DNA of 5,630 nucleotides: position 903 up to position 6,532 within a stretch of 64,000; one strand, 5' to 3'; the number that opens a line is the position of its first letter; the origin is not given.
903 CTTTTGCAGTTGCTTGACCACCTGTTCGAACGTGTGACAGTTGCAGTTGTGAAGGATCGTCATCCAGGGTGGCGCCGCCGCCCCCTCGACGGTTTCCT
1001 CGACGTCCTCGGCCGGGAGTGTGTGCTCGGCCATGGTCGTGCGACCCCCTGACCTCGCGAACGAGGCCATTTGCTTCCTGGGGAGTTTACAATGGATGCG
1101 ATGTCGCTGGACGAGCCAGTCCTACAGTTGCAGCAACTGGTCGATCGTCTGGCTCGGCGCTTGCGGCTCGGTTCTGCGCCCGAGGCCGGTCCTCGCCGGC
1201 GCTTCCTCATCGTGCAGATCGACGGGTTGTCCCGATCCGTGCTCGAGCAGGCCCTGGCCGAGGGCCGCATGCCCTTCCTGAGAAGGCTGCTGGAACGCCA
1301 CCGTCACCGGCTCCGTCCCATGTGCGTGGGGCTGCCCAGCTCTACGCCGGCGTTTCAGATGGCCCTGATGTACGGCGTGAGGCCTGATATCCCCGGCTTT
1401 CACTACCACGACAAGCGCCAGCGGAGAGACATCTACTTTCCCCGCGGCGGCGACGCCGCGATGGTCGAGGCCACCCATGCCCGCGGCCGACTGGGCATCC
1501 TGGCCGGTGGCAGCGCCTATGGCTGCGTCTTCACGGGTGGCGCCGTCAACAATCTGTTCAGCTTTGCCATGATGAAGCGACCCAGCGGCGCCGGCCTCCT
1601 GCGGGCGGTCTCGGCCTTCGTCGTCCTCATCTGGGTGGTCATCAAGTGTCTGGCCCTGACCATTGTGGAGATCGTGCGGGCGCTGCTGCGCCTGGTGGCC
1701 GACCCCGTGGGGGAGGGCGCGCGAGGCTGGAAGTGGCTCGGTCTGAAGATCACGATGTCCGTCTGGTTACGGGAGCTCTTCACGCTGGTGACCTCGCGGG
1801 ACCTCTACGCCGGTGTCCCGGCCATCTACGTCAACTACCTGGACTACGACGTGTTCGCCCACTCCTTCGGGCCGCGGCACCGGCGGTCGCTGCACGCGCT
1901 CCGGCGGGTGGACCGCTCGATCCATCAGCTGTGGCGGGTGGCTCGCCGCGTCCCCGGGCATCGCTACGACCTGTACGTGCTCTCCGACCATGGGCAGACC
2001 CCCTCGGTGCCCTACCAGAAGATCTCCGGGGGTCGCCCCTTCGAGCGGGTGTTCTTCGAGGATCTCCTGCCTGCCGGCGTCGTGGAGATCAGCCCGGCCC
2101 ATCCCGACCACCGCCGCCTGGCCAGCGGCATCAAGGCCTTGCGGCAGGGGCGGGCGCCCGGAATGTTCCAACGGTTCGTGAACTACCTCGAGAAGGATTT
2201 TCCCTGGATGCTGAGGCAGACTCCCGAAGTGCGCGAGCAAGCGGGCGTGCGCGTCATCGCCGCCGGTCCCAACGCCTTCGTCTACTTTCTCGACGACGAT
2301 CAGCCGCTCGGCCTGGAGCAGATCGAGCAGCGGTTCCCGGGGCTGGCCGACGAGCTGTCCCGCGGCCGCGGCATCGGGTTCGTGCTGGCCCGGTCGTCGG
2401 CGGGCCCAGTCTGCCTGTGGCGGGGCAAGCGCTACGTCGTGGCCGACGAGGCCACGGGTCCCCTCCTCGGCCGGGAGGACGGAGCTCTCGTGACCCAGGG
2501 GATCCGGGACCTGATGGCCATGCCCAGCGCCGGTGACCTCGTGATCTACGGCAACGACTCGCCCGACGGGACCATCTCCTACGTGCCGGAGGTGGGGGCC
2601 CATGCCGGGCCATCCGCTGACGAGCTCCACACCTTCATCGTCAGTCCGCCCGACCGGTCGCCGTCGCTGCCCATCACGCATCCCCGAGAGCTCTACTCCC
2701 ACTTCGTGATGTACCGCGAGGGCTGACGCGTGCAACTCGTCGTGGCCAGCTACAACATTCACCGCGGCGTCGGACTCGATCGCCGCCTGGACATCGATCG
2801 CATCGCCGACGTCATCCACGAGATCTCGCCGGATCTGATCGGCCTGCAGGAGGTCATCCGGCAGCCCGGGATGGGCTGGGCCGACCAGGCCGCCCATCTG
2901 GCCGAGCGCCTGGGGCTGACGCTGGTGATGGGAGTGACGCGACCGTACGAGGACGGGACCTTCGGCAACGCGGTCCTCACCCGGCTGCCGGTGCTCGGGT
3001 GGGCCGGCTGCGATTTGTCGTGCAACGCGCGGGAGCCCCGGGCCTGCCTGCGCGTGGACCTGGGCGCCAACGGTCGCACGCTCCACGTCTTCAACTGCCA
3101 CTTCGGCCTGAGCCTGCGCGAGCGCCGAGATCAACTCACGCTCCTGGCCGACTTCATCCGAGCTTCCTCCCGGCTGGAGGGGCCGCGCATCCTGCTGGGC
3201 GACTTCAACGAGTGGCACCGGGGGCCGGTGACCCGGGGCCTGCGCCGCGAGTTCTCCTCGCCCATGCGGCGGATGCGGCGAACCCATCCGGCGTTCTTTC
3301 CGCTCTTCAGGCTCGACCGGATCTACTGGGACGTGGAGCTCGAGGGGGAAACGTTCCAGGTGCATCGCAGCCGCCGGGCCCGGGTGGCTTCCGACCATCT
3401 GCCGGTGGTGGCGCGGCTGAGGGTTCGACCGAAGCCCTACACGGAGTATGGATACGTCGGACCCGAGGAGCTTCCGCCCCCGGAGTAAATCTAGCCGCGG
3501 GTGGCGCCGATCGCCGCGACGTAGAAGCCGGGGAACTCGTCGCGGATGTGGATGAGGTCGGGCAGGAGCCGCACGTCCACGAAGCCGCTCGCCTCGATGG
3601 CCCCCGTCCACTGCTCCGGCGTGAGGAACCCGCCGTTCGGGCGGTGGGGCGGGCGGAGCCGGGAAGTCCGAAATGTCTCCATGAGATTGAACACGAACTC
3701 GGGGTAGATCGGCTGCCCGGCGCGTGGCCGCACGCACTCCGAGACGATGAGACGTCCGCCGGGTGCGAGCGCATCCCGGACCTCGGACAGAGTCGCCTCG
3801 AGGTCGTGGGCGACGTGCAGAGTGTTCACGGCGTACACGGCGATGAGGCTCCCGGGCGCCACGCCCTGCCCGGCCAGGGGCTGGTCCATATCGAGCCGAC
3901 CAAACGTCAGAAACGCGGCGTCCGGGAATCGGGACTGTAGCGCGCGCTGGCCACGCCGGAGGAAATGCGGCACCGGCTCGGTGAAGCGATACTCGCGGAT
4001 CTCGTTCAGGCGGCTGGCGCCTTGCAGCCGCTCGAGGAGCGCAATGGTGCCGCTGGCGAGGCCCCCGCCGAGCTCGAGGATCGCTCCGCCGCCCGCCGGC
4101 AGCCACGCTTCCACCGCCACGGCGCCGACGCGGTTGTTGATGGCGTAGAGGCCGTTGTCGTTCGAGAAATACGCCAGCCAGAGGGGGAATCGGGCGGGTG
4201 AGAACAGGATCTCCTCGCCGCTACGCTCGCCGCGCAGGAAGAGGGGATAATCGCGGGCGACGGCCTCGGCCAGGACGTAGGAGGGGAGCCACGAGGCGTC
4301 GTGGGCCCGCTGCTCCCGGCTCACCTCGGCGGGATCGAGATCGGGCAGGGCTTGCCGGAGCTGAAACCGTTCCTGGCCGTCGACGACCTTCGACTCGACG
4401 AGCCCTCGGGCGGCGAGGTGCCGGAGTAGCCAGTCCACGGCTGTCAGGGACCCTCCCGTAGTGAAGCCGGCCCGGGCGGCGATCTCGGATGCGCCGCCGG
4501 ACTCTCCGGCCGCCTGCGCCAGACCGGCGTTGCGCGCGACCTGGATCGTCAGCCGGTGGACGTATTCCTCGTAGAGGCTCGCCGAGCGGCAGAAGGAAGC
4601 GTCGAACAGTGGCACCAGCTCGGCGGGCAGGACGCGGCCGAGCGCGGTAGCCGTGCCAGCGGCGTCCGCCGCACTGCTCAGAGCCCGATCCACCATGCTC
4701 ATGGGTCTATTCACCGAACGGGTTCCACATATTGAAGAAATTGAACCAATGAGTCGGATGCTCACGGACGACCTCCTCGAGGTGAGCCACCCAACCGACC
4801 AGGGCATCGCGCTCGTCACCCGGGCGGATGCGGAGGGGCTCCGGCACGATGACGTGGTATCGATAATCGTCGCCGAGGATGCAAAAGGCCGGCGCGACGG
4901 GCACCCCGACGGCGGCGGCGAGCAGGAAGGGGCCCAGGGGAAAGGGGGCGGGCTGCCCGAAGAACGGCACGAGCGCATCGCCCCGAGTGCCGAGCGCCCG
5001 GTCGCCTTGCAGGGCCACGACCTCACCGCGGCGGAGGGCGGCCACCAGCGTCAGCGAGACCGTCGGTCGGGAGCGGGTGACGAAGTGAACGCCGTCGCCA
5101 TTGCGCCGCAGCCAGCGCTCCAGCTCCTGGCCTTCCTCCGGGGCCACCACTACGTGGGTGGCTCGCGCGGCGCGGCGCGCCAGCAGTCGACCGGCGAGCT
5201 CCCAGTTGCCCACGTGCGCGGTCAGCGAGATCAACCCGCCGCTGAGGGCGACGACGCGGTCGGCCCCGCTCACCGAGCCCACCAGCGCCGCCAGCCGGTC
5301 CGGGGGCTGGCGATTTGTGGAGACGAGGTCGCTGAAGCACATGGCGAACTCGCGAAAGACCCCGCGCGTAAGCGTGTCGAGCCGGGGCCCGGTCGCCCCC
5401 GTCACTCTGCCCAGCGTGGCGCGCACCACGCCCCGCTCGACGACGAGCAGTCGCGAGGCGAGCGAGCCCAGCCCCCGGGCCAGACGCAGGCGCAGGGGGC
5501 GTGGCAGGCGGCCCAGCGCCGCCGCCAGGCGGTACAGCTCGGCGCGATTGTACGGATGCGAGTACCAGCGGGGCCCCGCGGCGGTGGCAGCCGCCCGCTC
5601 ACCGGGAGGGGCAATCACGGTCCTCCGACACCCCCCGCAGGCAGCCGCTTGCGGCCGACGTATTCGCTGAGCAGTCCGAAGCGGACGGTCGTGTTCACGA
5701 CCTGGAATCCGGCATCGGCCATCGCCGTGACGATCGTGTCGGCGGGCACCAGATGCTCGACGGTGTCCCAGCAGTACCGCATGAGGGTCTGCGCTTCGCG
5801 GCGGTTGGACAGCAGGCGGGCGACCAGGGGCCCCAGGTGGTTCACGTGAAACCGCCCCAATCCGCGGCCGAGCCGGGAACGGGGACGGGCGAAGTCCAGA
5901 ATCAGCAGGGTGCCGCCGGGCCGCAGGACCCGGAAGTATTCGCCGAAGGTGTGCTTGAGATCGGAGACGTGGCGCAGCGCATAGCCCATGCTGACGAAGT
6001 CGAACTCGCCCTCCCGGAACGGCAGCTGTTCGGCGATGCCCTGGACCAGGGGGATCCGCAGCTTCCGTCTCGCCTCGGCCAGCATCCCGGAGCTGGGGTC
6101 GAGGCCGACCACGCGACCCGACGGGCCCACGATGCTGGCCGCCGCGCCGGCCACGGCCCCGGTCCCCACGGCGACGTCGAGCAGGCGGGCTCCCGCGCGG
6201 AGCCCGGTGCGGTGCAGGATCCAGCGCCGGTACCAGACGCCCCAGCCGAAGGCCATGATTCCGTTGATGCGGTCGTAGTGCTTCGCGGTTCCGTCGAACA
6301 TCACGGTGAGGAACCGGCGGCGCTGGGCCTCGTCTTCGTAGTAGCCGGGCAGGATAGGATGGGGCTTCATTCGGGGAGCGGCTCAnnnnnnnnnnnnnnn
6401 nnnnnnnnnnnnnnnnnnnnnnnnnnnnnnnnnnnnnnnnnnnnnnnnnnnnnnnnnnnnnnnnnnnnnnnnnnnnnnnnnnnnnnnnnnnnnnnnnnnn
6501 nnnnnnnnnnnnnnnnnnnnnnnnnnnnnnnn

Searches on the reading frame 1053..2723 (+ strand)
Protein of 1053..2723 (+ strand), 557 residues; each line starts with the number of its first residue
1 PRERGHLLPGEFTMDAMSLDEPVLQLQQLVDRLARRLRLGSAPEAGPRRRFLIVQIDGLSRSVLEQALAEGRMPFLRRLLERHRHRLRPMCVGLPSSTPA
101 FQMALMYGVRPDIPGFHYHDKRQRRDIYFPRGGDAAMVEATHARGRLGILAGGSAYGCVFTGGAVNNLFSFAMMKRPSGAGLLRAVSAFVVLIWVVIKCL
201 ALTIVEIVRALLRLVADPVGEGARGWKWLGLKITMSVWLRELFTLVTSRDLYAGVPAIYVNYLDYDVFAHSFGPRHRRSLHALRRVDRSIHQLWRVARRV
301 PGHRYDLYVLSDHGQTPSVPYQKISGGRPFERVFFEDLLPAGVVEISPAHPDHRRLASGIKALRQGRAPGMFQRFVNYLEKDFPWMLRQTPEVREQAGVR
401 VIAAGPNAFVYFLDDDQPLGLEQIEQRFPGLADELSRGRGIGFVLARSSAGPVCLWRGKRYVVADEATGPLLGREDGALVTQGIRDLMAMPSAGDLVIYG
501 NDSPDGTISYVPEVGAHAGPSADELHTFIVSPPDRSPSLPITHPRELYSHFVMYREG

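Call 22: search_protein_families(library=pfam, proteins=[window:1053-2723:+], max_evalue=0.00001)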
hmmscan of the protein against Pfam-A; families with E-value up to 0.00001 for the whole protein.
window:1053-2723:+ (557 aa): 1 family
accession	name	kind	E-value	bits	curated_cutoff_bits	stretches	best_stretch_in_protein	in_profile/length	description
PF01663.27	Phosphodiest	-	2.2e-13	50.9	23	1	258-348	163-255/342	Type I phosphodiesterase / nucleotide pyrophosphatase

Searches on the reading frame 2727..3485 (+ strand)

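Call 23: search_protein_families(library=pfam, proteins=[window:2727-3485:+], max_evalue=0.00001)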
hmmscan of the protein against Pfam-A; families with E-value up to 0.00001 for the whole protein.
window:2727-3485:+ (253 aa): 2 families
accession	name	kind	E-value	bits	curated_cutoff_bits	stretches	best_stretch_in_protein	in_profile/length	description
PF03372.29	Exo_endo_phos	-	1.2e-20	74.7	24.5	1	7-224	1-225/225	Endonuclease/Exonuclease/phosphatase family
PF23226.1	Exo_endo_phos_PGAP2IP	-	1.5e-07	31.4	27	1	8-158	8-156/239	PGAP2IP, C-terminal nuclease-like domain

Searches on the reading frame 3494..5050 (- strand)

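Call 22: search_protein_families(library=pfam, proteins=[window:3494-5050:-], max_evalue=0.00001)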
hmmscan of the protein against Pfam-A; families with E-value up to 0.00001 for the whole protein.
window:3494-5050:- (519 aa): 1 family
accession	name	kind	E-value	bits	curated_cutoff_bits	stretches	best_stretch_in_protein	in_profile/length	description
PF08242.18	Methyltransf_12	-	6.2e-08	33.7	30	1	325-434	1-98/98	Methyltransferase domain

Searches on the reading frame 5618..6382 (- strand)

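Call 53: search_protein_families(library=pfam, proteins=[window:5618-6382:-], max_evalue=0.0001)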
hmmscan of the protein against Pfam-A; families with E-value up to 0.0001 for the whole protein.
window:5618-6382:- (255 aa): 7 families
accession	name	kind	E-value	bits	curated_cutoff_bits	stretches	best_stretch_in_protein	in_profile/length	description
PF01209.24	Ubie_methyltran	-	1e-33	117.1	20.1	1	25-237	9-225/233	ubiE/COQ5 methyltransferase family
PF08241.18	Methyltransf_11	-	1e-20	74.6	21.2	1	68-161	1-95/95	Methyltransferase domain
PF13649.12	Methyltransf_25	-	9.1e-20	71.6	27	1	68-157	2-97/97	Methyltransferase domain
PF13489.12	Methyltransf_23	-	1.2e-13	51.5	27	1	57-229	14-162/164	Methyltransferase domain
PF13847.12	Methyltransf_31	-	5.5e-13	49.3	27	1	62-165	2-113/145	Methyltransferase domain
PF08242.18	Methyltransf_12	-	2.9e-10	41.2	30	1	68-159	1-98/98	Methyltransferase domain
PF01135.25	PCMT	-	1.6e-05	25.3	20.3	1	60-109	70-119/210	Protein-L-isoaspartate(D-aspartate) O-methyltransferase (PCMT)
